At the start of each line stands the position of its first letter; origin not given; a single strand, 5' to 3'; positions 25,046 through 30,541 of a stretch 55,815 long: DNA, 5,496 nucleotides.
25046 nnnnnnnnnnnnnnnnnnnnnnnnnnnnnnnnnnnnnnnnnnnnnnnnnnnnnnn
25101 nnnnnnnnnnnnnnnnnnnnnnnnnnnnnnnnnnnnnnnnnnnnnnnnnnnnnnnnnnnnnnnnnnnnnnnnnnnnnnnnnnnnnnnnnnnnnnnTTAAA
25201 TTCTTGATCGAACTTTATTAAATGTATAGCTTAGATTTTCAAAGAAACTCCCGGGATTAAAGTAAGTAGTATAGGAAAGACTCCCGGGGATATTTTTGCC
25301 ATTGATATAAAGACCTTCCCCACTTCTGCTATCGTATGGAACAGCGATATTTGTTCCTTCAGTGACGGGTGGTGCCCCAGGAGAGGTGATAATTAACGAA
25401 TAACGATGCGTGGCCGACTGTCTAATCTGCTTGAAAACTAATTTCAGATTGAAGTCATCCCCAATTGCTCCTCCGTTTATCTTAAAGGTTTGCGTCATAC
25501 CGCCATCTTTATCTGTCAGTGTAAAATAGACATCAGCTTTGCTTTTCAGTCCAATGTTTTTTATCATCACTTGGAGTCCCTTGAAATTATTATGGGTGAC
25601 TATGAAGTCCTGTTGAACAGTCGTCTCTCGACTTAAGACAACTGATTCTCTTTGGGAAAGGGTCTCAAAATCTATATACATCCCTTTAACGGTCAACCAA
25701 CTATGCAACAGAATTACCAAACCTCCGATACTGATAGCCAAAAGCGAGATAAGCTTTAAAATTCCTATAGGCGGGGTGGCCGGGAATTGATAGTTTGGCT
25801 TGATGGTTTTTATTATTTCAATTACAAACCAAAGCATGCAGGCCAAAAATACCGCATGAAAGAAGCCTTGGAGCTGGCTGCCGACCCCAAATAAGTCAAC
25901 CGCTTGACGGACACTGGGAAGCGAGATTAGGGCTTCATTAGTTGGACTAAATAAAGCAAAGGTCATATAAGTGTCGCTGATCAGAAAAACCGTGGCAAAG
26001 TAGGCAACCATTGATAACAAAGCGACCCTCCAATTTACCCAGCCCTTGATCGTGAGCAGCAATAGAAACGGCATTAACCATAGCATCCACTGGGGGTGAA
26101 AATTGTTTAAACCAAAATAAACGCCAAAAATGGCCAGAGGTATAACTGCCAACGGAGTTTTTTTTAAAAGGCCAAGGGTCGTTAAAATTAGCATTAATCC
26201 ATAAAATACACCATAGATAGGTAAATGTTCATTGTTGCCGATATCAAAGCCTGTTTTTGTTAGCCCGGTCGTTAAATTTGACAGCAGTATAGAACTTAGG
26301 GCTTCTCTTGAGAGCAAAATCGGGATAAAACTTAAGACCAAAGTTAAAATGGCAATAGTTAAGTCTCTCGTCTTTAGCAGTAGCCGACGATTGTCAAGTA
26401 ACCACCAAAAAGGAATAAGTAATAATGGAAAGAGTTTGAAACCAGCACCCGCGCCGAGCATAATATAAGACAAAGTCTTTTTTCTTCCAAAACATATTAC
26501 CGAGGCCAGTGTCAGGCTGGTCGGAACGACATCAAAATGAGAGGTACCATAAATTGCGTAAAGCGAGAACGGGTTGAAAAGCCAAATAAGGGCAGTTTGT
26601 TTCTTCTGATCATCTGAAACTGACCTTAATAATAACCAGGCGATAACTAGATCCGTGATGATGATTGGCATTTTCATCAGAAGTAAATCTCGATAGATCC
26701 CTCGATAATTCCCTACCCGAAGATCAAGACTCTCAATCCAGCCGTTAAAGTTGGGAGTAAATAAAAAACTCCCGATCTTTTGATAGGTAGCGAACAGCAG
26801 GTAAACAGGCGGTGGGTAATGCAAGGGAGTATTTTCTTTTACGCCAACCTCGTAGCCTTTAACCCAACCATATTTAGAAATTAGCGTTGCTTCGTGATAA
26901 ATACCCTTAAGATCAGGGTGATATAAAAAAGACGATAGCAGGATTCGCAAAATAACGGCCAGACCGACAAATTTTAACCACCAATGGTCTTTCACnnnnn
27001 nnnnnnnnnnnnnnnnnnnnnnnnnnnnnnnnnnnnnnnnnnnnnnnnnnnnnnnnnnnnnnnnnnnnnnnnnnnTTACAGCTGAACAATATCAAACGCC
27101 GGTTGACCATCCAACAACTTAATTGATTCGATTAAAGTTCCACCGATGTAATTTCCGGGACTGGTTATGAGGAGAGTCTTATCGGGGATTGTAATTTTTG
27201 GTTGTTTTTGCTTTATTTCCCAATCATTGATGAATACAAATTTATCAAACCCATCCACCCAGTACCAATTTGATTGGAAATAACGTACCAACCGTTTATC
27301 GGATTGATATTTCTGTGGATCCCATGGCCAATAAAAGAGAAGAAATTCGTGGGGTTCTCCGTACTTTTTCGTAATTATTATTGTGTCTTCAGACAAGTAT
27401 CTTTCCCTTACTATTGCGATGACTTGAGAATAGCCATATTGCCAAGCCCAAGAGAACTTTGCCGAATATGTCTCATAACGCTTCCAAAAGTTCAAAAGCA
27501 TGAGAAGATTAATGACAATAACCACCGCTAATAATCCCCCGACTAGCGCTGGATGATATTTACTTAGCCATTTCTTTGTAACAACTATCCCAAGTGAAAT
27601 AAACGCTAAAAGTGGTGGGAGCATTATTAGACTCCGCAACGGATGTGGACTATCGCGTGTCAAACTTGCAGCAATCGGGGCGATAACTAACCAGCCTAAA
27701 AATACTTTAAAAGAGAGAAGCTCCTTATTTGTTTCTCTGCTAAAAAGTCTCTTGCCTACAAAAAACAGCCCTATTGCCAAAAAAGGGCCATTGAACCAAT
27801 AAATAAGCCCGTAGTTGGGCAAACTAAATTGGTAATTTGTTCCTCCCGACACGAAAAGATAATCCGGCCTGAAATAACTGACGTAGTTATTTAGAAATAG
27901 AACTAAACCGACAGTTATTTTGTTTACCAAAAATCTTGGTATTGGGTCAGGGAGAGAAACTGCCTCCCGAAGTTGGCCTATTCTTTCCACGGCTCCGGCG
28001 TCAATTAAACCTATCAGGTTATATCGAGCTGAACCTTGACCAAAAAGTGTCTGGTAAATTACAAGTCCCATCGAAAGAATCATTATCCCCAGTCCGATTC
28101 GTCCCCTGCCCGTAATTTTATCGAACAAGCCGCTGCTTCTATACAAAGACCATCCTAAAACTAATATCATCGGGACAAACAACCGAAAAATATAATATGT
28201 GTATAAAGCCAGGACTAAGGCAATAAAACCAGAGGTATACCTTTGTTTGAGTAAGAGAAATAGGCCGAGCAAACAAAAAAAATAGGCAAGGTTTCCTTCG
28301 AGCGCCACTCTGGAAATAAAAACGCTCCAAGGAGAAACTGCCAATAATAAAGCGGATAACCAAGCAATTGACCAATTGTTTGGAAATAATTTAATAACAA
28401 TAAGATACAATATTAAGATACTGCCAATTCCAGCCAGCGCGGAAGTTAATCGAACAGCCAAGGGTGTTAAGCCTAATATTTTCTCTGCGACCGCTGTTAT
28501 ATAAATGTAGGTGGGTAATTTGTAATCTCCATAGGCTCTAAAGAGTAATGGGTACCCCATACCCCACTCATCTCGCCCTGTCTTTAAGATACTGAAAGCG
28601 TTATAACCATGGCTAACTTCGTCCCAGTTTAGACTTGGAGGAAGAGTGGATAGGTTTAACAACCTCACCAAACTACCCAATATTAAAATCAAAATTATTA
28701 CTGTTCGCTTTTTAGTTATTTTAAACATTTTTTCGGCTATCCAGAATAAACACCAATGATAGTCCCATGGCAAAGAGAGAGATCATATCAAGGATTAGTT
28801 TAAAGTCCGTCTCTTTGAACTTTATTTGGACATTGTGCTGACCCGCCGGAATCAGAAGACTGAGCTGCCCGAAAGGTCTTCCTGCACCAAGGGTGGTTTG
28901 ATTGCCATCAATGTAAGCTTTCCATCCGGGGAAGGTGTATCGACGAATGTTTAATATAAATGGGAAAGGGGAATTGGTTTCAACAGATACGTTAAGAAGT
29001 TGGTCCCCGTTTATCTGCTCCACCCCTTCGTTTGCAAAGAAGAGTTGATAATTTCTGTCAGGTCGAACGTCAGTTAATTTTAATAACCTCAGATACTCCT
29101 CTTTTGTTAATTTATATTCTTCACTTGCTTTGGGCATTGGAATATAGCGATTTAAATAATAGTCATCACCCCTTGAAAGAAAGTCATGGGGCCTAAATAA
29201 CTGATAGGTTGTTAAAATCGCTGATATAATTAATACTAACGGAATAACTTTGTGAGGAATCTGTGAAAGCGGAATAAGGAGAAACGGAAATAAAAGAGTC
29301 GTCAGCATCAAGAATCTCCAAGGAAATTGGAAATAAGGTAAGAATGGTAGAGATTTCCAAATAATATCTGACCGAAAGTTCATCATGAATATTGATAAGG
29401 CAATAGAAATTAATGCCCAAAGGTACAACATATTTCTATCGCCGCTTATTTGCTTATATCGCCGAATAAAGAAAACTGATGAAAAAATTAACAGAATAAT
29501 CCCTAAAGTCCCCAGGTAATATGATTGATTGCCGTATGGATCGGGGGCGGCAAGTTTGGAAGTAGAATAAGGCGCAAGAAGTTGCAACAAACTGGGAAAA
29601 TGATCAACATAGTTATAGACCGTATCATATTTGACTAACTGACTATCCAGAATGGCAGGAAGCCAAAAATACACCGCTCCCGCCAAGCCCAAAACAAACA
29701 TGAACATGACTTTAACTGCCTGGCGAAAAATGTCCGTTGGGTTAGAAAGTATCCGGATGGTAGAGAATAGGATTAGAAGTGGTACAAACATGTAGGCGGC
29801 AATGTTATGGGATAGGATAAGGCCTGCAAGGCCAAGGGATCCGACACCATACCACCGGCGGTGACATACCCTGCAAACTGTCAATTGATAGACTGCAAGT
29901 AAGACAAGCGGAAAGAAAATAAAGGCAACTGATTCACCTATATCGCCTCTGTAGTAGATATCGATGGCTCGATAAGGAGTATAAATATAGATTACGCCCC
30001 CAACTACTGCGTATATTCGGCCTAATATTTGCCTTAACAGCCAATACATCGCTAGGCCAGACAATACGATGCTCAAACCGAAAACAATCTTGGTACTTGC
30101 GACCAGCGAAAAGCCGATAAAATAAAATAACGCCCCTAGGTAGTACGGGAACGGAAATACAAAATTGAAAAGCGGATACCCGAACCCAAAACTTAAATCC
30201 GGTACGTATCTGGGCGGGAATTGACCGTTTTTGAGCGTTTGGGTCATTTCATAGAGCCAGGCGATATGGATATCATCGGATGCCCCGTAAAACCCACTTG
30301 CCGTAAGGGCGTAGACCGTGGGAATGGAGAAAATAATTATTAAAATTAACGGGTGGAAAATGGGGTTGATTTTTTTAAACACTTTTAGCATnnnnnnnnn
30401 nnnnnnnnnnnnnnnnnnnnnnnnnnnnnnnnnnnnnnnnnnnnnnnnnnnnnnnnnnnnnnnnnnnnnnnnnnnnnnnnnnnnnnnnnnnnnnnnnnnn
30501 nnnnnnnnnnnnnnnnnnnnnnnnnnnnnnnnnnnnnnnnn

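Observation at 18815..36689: Eleven consecutive polytopic GT-C-type genes (about 18 kb) drawn from four sequence families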

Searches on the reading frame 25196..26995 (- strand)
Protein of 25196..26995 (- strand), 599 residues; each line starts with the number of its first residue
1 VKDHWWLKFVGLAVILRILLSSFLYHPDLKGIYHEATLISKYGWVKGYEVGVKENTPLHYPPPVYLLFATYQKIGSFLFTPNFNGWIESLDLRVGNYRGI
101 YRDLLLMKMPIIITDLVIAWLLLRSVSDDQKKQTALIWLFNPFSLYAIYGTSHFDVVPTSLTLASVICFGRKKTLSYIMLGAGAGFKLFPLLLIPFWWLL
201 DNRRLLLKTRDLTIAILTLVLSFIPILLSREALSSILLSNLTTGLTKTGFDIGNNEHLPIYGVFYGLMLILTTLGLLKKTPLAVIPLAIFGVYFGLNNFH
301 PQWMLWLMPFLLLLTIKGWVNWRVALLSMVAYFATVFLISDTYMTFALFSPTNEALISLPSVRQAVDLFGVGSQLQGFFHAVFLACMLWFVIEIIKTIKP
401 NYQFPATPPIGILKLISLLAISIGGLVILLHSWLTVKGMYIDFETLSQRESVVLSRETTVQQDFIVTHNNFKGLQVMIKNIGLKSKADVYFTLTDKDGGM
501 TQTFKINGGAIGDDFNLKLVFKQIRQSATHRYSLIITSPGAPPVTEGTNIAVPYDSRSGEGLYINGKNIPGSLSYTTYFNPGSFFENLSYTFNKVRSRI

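Call 3: search_protein_families(library=pfam, proteins=[window:25196-26995:-], max_evalue=0.01)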
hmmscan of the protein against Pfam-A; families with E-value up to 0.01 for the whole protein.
window:25196-26995:- (599 aa): 0 families

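Call 10: search_protein_families(library=pfam, proteins=[window:25196-26995:-], max_evalue=1)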
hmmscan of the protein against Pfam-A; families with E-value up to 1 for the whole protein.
window:25196-26995:- (599 aa): 0 families

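Call 11: search_protein_families(library=ncbifam, proteins=[window:25196-26995:-], max_evalue=0.1)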
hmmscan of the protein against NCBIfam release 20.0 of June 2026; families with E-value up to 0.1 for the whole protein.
window:25196-26995:- (599 aa): 0 families

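Call 19: find_homologous_proteins(query=window:25196-26995:-, max_evalue=0.001)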
Query window:25196-26995:- (599 aa): 19 proteins with E <= 0.001 among 8000 candidates.
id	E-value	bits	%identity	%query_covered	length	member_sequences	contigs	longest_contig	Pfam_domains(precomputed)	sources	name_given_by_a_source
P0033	0.0e+0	1343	100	100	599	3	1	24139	-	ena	-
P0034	3.0e-234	798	59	100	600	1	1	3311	-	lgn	-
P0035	4.8e-220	751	54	100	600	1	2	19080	-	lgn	-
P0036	7.9e-188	644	49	100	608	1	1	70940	PF26314.1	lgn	-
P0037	8.5e-181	621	48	100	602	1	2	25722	PF26314.1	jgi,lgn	jgi:hypothetical protein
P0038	7.8e-135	469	40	100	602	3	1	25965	PF09594.17,PF26314.1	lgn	-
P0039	7.5e-127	443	38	100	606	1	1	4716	-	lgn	-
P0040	2.3e-121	425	39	100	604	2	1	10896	-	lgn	-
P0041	2.8e-120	421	38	98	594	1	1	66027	-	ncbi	-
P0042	3.4e-114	401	36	100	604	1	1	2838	-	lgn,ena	-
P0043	1.7e-111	392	35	100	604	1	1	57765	-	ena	-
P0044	7.3e-103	364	36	100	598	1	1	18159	PF09594.17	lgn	-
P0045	1.3e-101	359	35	100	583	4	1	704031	PF09594.17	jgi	-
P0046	1.1e-37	148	30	59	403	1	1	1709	PF09594.17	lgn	-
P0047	2.6e-35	140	29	59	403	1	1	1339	PF09594.17,PF06728.20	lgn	-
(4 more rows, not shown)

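Call 21: search_solved_structures(query=A2, max_evalue=1, show_alignments=2)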
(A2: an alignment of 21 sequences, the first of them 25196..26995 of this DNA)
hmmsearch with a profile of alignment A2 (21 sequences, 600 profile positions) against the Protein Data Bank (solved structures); distinct sequences matched with E-value up to 1: 6.
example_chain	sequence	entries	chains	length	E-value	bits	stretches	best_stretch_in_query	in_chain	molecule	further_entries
23gx_B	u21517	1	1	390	2.7e-12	49.3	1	111-205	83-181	GPI mannosyltransferase 1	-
23gf_B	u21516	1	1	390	3.6e-12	48.8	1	111-205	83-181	GPI mannosyltransferase 1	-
9wno_A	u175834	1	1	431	4.3e-07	32.1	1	111-342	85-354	GPI mannosyltransferase 1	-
2m2b_A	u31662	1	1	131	0.35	12.6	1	370-452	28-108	RNA-binding protein 10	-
5zsy_A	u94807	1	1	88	0.35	12.5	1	371-449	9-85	RNA-binding protein 10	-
9dm5_A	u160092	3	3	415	0.43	12.2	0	157-337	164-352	Mannosyltransferase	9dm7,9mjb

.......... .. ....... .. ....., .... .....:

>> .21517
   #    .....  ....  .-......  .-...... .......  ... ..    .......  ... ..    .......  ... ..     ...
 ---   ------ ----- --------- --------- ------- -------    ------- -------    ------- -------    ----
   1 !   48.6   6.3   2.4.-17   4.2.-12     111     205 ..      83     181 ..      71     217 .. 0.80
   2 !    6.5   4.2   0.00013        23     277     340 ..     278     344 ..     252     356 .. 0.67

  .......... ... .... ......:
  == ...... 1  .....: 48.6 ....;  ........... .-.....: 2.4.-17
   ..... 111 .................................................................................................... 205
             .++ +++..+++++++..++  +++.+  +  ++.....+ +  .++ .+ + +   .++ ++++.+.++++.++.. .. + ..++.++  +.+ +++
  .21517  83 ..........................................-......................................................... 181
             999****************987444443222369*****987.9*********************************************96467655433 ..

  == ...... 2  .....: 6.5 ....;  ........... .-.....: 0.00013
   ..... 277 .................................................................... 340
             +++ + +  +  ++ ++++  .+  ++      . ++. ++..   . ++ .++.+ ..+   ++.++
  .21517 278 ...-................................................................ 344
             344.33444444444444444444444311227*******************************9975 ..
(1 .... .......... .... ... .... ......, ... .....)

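Call 22: search_protein_families(library=pfam, alignment_id=A2, max_evalue=0.01)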
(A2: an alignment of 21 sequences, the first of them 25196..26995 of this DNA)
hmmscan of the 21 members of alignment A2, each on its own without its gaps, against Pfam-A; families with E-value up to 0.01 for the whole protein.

A. member 1, window:25196-26995:- (599 aa): 0 families

B. families by the number of members that match (of 21 scanned): 3 families
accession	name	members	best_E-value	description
PF09594.16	GT87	16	4.6e-08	Glycosyltransferase family 87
PF05007.19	Mannosyl_trans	3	2.7e-06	Mannosyltransferase (PIG-M)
PF06728.19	PIG-U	2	8.7e-06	GPI transamidase subunit PIG-U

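Call 23: find_related_loci(query=A2, collection=genome_contigs, flank=10000)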
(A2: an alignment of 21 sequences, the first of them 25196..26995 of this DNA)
Query A2 (599 aa) in genome_contigs; peptide patterns used: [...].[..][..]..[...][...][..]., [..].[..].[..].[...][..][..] (x = any residue, [..] = any of these).
110 stretches matched a pattern; 78 encode a relative of the query (tblastn E <= 1e-3); 77 distinct loci.
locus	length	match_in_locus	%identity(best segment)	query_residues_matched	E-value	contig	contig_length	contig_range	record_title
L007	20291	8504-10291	38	3-599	2e-112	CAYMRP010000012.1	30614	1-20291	MAG TPA_asm: uncultured Gammaproteobacteria bacterium isolate SRP286056_co1_76 genome assembly, contig: NODE_1671_length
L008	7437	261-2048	37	3-599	9e-105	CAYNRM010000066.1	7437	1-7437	MAG TPA_asm: uncultured Gammaproteobacteria bacterium isolate SRP128246_co1_67 genome assembly, contig: NODE_26758_lengt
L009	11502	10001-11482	28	7-497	3e-44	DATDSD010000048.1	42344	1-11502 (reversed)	MAG TPA_asm: Patescibacteria group bacterium isolate SMAG_U7994 k141_230567, whole genome shotgun sequence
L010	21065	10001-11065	29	12-368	1e-38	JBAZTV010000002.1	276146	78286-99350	MAG: Candidatus Shapirobacteria bacterium isolate SO_2017_GW1_211 NODE_316_length_276146_cov_5.805028_OW334_2017, whole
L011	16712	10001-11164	29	12-402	5e-38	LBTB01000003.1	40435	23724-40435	MAG: Candidatus Shapirobacteria bacterium GW2011_GWF2_37_20 US46_C0003, whole genome shotgun sequence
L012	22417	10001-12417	32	7-391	2e-37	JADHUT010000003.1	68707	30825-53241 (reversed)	MAG: Candidatus Microgenomates bacterium isolate BS150m-G53 BS-150m-C278, whole genome shotgun sequence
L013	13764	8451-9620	28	13-396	5e-37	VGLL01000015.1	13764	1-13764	MAG: Candidatus Shapirobacteria bacterium isolate K_DeepCast_150m_m1_139 K_DeepCast_150m_m1_139_Ga0194126_10008683, whol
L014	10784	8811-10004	29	8-396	1e-36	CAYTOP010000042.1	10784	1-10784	MAG TPA_asm: uncultured Gammaproteobacteria bacterium isolate SRP050083_co1_427 genome assembly, contig: NODE_2885_lengt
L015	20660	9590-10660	28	10-368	5e-35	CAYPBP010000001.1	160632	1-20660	MAG TPA_asm: uncultured Gammaproteobacteria bacterium isolate SRP192927_co5_99 genome assembly, contig: NODE_28_length_1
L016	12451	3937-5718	38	4-599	2e-121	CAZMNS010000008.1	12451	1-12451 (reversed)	MAG TPA_asm: uncultured Gammaproteobacteria bacterium isolate binchicken_co38_1180 genome assembly, contig: NODE_10790_l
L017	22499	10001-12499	31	12-542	2e-34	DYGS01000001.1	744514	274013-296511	MAG TPA_asm: Candidatus Microgenomatus sp. isolate BE2012_5_35_30 Afr_mines_BE2012_3_length_744514_cov_13_281153, whole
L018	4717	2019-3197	27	12-396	2e-33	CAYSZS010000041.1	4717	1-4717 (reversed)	MAG TPA_asm: uncultured Gammaproteobacteria bacterium isolate SRP050083_co1_18 genome assembly, contig: NODE_11491_lengt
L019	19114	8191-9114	28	8-318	5e-33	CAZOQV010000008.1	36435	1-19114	MAG TPA_asm: uncultured Gammaproteobacteria bacterium isolate SRP192927_co2_309 genome assembly, contig: NODE_1381_lengt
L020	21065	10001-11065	30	13-364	1e-32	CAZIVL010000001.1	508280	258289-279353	MAG TPA_asm: uncultured Gammaproteobacteria bacterium isolate SRP342105_co1_60 genome assembly, contig: NODE_6_length_50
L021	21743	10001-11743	24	8-563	2e-32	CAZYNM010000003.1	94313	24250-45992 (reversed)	MAG TPA_asm: uncultured Pseudomonadales bacterium isolate SRP292972_co1_113 genome assembly, contig: NODE_216_length_943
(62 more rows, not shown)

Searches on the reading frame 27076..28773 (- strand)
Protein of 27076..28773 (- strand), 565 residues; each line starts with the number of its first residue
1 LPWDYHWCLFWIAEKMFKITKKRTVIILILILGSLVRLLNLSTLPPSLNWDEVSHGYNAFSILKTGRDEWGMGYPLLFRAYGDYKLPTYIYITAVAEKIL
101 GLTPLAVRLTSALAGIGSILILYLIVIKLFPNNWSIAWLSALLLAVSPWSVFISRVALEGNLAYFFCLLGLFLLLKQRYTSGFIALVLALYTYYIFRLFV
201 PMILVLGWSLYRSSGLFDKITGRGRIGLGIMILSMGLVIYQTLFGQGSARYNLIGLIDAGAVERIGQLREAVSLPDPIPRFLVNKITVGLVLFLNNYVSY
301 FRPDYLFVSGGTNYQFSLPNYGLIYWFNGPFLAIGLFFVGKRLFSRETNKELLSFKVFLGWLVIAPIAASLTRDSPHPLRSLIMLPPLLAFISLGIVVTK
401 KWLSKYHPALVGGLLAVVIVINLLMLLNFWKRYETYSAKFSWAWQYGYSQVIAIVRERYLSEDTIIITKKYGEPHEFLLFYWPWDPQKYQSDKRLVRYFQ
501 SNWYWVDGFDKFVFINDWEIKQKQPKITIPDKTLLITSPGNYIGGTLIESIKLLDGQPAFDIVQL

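Call 3: search_protein_families(library=pfam, proteins=[window:27076-28773:-], max_evalue=0.01)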
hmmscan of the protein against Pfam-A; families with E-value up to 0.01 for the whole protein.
window:27076-28773:- (565 aa): 1 family
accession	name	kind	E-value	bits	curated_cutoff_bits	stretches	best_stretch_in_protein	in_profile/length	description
PF02366.24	PMT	-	0.00062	19.8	22.7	1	29-178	3-155/245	Dolichyl-phosphate-mannose-protein mannosyltransferase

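Call 11: search_protein_families(library=ncbifam, proteins=[window:27076-28773:-], max_evalue=0.1)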
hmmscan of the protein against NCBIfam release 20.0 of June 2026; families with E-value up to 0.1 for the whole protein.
window:27076-28773:- (565 aa): 0 families

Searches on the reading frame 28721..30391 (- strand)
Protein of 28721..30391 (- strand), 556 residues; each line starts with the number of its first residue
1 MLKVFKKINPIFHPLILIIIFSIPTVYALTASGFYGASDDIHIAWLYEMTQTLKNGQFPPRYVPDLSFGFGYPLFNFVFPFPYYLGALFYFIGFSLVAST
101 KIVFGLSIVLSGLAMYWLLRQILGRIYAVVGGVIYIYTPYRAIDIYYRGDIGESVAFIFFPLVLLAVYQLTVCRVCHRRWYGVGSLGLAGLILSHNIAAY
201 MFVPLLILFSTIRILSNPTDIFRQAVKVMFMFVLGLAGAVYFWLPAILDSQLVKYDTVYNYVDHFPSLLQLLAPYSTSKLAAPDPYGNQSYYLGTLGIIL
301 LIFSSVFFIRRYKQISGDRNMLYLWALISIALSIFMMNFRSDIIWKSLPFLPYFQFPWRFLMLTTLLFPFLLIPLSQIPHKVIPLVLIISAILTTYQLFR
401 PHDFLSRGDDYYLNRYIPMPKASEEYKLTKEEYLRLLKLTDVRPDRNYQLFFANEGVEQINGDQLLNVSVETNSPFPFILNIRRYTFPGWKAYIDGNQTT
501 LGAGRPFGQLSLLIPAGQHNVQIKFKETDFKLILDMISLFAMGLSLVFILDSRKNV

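Call 3: search_protein_families(library=pfam, proteins=[window:28721-30391:-], max_evalue=0.01)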
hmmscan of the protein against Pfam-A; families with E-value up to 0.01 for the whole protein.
window:28721-30391:- (556 aa): 1 family
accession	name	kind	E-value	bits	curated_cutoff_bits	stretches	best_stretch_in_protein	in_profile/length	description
PF10131.15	PTPS_related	-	2.2e-08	33.5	26.4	1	76-391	2-296/621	6-pyruvoyl-tetrahydropterin synthase related domain; membrane protein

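Call 11: search_protein_families(library=ncbifam, proteins=[window:28721-30391:-], max_evalue=0.1)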
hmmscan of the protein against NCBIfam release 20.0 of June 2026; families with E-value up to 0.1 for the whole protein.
window:28721-30391:- (556 aa): 1 family
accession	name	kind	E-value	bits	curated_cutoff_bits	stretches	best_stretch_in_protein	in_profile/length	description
NF009238.0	PRK12592.1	equivalog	0.0071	16.3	170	1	121-179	46-103/126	putative monovalent cation/H+ antiporter subunit G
